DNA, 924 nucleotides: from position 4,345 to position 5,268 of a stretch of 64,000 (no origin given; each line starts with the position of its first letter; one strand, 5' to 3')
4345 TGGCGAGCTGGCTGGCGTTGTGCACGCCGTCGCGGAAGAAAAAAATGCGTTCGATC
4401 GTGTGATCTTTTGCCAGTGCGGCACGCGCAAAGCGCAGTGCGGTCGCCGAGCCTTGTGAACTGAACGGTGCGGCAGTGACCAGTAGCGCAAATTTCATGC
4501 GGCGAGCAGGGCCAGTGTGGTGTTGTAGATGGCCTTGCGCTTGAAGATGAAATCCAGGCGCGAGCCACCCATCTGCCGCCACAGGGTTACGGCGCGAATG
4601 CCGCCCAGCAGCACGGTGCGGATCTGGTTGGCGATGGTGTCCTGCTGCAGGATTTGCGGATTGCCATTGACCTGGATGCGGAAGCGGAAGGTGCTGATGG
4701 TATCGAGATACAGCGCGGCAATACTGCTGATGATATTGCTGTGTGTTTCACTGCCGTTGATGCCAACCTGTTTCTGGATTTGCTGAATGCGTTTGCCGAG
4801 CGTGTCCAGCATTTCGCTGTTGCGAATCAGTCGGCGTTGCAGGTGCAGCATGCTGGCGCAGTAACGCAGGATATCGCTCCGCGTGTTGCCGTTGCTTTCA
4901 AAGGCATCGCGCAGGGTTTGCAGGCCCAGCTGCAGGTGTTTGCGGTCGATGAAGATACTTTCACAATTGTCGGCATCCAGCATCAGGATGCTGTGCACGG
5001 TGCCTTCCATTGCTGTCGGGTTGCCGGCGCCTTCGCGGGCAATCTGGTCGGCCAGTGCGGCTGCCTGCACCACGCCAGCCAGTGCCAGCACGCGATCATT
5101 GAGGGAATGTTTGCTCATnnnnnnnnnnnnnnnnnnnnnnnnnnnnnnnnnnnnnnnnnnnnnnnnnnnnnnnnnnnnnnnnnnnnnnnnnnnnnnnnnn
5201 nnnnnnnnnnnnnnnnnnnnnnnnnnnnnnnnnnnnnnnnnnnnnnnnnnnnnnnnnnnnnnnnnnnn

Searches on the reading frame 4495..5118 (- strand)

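Call 35: search_protein_families(library=pfam, max_evalue=0.00001, proteins=[window:4495-5118:-])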
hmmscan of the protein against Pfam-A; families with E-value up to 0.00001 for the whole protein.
window:4495-5118:- (207 aa): 1 family
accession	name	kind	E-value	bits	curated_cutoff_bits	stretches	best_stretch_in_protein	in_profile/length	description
PF04356.17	DUF489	-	9.5e-64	215.4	26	1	8-198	1-191/192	Protein of unknown function (DUF489)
